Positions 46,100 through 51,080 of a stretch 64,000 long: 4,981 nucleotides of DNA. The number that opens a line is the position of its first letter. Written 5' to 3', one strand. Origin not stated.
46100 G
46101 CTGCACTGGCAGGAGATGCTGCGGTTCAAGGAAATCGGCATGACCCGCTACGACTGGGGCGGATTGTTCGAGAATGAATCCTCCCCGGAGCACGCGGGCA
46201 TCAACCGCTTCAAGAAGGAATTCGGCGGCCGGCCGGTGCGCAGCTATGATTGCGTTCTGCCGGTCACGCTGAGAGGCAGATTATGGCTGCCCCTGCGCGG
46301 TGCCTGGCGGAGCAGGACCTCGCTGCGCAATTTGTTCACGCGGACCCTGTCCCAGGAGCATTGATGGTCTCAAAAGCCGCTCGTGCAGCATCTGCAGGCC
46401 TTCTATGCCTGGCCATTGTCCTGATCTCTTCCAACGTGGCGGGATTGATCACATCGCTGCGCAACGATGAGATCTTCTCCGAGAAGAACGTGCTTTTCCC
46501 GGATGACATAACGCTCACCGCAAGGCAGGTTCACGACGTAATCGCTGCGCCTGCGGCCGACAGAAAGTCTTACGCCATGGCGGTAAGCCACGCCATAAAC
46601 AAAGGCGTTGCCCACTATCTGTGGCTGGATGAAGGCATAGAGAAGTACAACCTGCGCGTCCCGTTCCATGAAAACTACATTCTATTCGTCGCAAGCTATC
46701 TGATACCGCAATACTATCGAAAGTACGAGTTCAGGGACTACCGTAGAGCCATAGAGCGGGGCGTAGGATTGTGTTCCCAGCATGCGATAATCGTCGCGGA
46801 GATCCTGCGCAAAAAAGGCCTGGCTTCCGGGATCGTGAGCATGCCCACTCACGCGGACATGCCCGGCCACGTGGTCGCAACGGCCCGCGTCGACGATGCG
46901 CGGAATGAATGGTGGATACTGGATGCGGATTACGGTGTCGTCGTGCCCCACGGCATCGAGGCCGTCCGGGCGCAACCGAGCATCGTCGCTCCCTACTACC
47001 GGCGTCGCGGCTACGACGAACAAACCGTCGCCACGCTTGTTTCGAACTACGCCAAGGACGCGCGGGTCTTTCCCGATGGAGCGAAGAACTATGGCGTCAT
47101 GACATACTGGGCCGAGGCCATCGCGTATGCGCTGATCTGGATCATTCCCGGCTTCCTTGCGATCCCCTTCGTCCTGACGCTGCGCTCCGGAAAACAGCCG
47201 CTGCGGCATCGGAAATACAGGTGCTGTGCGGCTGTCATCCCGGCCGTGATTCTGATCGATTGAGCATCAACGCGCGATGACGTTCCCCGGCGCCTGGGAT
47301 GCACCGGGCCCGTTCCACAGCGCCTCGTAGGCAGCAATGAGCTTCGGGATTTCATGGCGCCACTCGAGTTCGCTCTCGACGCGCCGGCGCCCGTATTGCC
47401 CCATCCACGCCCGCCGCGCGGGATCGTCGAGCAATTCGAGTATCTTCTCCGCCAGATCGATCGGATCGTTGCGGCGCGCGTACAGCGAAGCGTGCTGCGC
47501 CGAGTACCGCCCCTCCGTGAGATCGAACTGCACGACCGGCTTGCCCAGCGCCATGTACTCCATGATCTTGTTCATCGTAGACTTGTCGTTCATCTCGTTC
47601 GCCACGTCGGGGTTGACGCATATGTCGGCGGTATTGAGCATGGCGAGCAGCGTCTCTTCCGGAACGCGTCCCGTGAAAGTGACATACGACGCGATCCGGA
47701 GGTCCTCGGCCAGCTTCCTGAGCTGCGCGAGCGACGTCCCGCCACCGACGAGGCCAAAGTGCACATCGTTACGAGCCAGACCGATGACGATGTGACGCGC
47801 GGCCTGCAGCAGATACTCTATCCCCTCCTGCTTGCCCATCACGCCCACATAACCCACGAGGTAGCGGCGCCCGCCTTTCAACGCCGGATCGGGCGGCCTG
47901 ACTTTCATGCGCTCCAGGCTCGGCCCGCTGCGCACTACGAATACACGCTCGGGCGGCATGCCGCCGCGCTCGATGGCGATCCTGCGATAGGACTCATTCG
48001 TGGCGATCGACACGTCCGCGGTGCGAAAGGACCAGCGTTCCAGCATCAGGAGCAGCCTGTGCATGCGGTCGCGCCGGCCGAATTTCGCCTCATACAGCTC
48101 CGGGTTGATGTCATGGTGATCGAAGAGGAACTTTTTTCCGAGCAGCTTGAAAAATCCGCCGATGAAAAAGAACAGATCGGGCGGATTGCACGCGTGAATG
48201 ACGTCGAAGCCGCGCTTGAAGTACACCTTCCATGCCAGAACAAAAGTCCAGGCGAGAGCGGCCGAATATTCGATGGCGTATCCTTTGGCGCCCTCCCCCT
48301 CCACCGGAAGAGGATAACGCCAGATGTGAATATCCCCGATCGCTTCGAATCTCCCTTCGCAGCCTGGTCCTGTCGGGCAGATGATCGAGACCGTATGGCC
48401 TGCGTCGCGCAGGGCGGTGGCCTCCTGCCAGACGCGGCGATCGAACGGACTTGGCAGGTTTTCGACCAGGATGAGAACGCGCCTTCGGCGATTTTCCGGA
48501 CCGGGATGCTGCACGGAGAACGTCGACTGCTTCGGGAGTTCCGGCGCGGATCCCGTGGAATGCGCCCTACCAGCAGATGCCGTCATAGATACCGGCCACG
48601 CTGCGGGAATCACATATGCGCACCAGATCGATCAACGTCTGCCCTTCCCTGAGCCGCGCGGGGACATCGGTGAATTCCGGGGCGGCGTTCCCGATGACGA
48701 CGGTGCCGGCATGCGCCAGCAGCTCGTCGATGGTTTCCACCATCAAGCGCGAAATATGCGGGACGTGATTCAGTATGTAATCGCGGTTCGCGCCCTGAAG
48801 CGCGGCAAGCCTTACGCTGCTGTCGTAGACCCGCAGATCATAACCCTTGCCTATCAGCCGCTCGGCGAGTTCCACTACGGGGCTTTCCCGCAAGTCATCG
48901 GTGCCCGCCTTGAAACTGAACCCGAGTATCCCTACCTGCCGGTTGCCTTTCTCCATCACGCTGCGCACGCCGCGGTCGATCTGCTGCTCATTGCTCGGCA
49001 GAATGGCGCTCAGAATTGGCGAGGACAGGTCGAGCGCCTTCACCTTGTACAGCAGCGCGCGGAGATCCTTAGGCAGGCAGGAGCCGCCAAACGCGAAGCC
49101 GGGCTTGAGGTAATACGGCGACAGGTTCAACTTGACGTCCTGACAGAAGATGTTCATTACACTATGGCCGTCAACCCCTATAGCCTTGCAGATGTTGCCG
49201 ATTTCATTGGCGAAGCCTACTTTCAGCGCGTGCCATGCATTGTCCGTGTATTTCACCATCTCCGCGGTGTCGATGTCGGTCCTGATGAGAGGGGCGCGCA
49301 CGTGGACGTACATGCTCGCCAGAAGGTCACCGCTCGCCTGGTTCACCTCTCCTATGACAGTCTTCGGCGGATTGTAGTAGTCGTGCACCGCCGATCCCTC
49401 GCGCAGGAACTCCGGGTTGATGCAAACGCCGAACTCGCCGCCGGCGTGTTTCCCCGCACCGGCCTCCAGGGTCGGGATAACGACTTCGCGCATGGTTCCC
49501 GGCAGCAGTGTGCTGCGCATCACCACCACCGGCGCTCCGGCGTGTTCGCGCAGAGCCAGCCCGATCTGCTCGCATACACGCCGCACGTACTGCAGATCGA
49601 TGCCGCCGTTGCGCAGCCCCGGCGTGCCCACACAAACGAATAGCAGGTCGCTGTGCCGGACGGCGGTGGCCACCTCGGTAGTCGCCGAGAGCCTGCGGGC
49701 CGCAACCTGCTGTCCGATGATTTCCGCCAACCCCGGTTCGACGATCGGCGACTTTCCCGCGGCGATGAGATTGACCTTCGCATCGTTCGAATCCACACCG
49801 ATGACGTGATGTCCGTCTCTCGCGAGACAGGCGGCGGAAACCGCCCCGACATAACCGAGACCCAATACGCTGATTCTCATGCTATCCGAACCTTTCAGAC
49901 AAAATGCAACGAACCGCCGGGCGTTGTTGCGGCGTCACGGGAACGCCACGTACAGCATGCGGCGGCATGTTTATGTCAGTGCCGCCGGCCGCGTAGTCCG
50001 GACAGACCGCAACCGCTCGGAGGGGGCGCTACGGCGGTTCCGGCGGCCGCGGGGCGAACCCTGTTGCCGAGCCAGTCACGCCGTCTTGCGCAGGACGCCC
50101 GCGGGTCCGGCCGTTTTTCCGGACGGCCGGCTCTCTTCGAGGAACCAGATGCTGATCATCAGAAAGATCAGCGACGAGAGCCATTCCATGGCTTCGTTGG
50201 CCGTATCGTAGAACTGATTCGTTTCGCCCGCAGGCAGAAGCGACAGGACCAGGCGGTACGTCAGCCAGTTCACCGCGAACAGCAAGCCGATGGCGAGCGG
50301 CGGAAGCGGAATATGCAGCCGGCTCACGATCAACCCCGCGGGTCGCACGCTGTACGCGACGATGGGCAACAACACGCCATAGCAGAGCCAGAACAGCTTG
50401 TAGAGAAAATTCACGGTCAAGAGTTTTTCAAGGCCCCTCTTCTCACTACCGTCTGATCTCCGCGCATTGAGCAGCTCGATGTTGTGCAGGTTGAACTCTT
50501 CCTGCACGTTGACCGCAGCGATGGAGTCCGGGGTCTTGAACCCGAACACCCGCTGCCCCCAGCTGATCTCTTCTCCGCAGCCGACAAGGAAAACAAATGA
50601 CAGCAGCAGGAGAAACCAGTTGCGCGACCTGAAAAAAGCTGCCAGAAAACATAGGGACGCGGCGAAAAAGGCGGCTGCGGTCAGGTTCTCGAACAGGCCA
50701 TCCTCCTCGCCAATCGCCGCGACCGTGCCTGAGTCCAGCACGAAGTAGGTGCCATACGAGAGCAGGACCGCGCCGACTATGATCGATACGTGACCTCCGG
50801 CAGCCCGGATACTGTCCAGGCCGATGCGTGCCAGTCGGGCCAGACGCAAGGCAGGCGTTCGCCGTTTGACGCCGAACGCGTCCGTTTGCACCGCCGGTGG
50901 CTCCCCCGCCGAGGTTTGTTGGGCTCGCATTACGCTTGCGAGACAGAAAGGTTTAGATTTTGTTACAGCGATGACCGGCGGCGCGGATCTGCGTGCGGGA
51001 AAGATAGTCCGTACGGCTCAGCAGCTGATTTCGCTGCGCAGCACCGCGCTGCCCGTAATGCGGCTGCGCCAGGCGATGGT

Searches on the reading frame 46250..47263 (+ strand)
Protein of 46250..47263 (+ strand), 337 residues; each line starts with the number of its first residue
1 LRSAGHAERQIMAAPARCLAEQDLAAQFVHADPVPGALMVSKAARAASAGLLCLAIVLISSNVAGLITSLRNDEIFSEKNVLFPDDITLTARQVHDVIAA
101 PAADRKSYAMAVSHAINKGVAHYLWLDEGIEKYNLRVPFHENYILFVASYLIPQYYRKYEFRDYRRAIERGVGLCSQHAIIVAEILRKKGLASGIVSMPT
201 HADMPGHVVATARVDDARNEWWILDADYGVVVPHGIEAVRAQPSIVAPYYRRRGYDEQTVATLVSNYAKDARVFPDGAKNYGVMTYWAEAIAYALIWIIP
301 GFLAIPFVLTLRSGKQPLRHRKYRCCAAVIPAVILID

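Call 3: search_protein_families(library=pfam, proteins=[window:46250-47263:+], max_evalue=0.01)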
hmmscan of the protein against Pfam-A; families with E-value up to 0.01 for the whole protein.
window:46250-47263:+ (337 aa): 2 families
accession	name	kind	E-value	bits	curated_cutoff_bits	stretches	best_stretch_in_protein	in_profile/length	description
PF04473.18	DUF553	-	3.7e-05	23.7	20.5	1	161-228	50-115/140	Transglutaminase-like domain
PF01841.26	Transglut_core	-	0.0044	17.7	23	0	155-226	34-108/108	Transglutaminase-like superfamily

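Call 4: search_protein_families(library=ncbifam, proteins=[window:46250-47263:+], max_evalue=0.001)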
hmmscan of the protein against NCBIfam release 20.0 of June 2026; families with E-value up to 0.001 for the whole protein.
window:46250-47263:+ (337 aa): 0 families

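Call 54: search_protein_families(library=pfam, proteins=[window:46250-47263:+], max_evalue=5)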
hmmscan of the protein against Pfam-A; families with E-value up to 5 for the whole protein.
window:46250-47263:+ (337 aa): 4 families
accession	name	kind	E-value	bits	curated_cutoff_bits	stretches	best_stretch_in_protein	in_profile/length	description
PF04473.18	DUF553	-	3.7e-05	23.7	20.5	1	161-228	50-115/140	Transglutaminase-like domain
PF01841.26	Transglut_core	-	0.0044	17.7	23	1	155-226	34-108/108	Transglutaminase-like superfamily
PF03109.22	ABC1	-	0.026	14.1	22.9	1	3-44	163-204/244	ABC1 atypical kinase-like domain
PF11188.13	DUF2975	-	0.14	12.5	27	1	48-81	23-56/130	Protein of unknown function (DUF2975)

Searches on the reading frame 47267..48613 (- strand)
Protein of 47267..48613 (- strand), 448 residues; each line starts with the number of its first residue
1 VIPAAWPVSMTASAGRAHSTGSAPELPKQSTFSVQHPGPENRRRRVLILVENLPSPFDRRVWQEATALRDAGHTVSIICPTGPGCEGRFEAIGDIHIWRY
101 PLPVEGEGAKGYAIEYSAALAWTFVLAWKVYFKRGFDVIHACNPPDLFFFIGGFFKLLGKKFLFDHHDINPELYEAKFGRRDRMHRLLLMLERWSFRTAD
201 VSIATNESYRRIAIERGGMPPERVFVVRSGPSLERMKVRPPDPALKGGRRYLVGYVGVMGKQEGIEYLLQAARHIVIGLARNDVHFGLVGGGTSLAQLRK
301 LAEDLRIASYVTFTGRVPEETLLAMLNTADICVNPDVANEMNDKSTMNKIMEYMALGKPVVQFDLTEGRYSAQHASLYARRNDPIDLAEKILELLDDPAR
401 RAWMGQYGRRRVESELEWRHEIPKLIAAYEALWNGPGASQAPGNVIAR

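Call 7: search_protein_families(library=ncbifam, proteins=[window:47267-48613:-], max_evalue=0.0001)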
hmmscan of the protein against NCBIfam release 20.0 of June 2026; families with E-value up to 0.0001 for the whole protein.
window:47267-48613:- (448 aa): 14 families
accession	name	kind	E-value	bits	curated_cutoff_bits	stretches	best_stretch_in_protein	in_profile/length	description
TIGR04063.1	stp3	hypoth_equivalog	5.9e-24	84.7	442.05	1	185-432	144-395/397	TIGR04063 family PEP-CTERM/XrtA system glycosyltransferase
NF041876.1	EPS_EpsE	equivalog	1.4e-14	54.1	400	1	201-419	165-383/389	exopolysaccharide biosynthesis GT4 family glycosyltransferase EpsE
NF007640.0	PRK10307.1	subfamily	5.8e-13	48.5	276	1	180-429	153-404/411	WcaI family glycosyltransferase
TIGR03087.1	stp1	hypoth_equivalog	9e-11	41.6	316.65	1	253-428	227-393/397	TIGR03087 family PEP-CTERM/XrtA system glycosyltransferase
TIGR03449.1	mycothiol_MshA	equivalog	2.4e-10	39.9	462.5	1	199-431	165-402/406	D-inositol-3-phosphate glycosyltransferase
TIGR03088.1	stp2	hypoth_equivalog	2.6e-09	36.6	409.05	1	236-433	182-370/374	TIGR03088 family PEP-CTERM/XrtA system glycosyltransferase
TIGR04005.1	wcaL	equivalog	2.9e-08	33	537.6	1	196-363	172-334/406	colanic acid biosynthesis glycosyltransferase WcaL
NF038229.1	Glyco4_Geo_Pelo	equivalog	5e-08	32.3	400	1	296-432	205-336/338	GPMC system family 4 glycosyltransferase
TIGR02149.1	glgA_Coryne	subfamily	2e-07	30.5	302.4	1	190-429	136-387/391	glycogen synthase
TIGR04157.1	glyco_rSAM_CFB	subfamily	2.8e-06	26.6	400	1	253-414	230-391/406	TIGR04157 family glycosyltransferase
NF053787.1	GlcN_PG_synth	equivalog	9.3e-06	24.7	480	1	255-432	202-359/361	N-acetylglucosaminyl phosphatidylglycerol synthase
NF038298.1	EPS_HpsO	equivalog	1.2e-05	24.3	575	1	249-414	200-369/388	hormogonium polysaccharide biosynthesis glycosyltransferase HpsO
NF047676.1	TeichurnBiosyTuaH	equivalog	1.5e-05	24.1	550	1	249-419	213-374/384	teichuronic acid biosynthesis protein TuaH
NF047684.1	TeichurnBiosyTuaC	equivalog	1.9e-05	23.8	550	1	250-433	219-390/391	teichuronic acid biosynthesis protein TuaC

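Call 8: search_protein_families(library=pfam, proteins=[window:47267-48613:-], max_evalue=0.001)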
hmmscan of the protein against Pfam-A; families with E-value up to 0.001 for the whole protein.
window:47267-48613:- (448 aa): 5 families
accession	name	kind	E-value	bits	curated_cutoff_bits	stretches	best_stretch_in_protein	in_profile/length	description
PF13692.12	Glyco_trans_1_4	-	1.9e-23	83.7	27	1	252-397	3-142/142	Glycosyl transferases group 1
PF00534.26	Glycos_transf_1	-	1e-19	71.1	26.4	1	248-411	13-172/172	Glycosyl transferases group 1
PF13439.12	Glyco_transf_4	-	5.4e-17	62.8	28.5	1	59-234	6-169/170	Glycosyltransferase Family 4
PF13579.12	Glyco_trans_4_4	-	2.7e-14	54.3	29.7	1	59-229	5-157/158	Glycosyl transferase 4-like domain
PF13524.12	Glyco_trans_1_2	-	1.4e-09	38.4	25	1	304-425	27-142/144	Glycosyl transferase-like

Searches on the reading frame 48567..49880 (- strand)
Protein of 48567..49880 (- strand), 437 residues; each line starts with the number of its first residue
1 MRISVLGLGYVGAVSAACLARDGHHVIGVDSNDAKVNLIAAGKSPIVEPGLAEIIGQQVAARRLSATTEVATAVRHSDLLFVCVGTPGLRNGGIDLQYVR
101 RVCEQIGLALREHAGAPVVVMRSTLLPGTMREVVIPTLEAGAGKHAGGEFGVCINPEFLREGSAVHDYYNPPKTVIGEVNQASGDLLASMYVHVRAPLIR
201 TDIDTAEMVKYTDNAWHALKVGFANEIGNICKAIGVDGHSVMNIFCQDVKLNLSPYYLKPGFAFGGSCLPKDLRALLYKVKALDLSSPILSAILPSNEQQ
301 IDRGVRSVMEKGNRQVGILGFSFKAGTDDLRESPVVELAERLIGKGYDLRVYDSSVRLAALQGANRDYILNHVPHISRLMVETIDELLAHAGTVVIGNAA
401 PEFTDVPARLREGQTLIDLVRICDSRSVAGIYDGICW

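Call 7: search_protein_families(library=ncbifam, proteins=[window:48567-49880:-], max_evalue=0.0001)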
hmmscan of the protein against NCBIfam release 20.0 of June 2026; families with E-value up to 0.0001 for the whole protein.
window:48567-49880:- (437 aa): 7 families
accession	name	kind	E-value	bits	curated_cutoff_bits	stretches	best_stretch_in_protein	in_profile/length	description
TIGR03026.1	NDP-sugDHase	subfamily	1.7e-121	405.9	189.8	1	1-418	1-410/413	nucleotide sugar dehydrogenase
NF041297.1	UDPGDh_AglM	equivalog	3.3e-90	303.1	670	1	1-355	1-358/429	UDP-glucose 6-dehydrogenase AglM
NF047673.2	TeichurnBiosyTuaD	equivalog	6.4e-76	256.2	700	1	2-355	3-352/439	UDP-glucose 6-dehydrogenase TuaD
NF040825.1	UDPMaNacDH_Arch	equivalog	7.9e-44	150.1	750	1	1-357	1-352/418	UDP-N-acetyl-D-mannosamine dehydrogenase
NF008286.0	PRK11064.1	equivalog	1.8e-35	122.4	459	1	2-343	5-350/420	UDP-N-acetyl-D-mannosamine dehydrogenase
NF011631.0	PRK15057.1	equivalog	8e-33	114.1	757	1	1-356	1-339/388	UDP-glucose 6-dehydrogenase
NF011729.0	PRK15182.1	equivalog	2.7e-18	66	592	1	2-356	8-357/425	Vi polysaccharide biosynthesis UDP-N-acetylglucosamine C-6 dehydrogenase TviB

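Call 8: search_protein_families(library=pfam, proteins=[window:48567-49880:-], max_evalue=0.001)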
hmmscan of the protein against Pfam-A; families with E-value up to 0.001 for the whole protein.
window:48567-49880:- (437 aa): 5 families
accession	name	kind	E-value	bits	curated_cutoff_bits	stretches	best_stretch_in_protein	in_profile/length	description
PF03721.20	UDPG_MGDP_dh_N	-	2.6e-57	193.9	27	1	1-187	1-184/187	UDP-glucose/GDP-mannose dehydrogenase family, NAD binding domain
PF00984.24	UDPG_MGDP_dh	-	7.7e-28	96.9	25.4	1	205-298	2-93/94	UDP-glucose/GDP-mannose dehydrogenase family, central domain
PF03720.21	UDPG_MGDP_dh_C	-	2.3e-14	54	30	1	317-424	1-102/103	UDP-glucose/GDP-mannose dehydrogenase family, UDP binding domain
PF02558.23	ApbA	-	0.00013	22.1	22.2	1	3-84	1-74/150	Ketopantoate reductase PanE/ApbA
PF03807.23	F420_oxidored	-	0.0007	20.6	21.6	0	2-85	1-68/94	NADP oxidoreductase coenzyme F420-dependent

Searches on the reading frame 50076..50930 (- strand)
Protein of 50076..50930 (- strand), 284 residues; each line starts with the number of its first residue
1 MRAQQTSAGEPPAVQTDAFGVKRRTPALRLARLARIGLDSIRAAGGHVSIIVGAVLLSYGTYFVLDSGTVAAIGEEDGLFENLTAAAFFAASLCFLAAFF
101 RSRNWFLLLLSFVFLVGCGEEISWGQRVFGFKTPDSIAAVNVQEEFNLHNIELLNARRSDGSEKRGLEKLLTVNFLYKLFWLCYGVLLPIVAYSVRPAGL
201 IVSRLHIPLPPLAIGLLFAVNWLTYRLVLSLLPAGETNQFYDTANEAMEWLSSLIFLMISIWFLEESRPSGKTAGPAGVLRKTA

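Call 7: search_protein_families(library=ncbifam, proteins=[window:50076-50930:-], max_evalue=0.0001)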
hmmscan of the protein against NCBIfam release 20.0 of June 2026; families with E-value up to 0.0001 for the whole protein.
window:50076-50930:- (284 aa): 0 families

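Call 8: search_protein_families(library=pfam, proteins=[window:50076-50930:-], max_evalue=0.001)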
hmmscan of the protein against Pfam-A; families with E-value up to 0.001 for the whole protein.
window:50076-50930:- (284 aa): 0 families

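Call 40: search_protein_families(library=pfam, proteins=[window:50076-50930:-], max_evalue=0.001)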
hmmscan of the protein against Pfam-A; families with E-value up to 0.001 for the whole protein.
window:50076-50930:- (284 aa): 0 families

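Call 54: search_protein_families(library=pfam, proteins=[window:50076-50930:-], max_evalue=5)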
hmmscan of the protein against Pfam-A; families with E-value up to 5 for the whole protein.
window:50076-50930:- (284 aa): 2 families
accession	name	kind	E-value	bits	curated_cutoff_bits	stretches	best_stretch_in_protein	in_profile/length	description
PF14145.11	YrhK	-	1.3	9.4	26.1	1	239-270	1-30/58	YrhK-like protein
PF24709.1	DUF7670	-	2.1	9.2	29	1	183-224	74-112/118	Domain of unknown function (DUF7670)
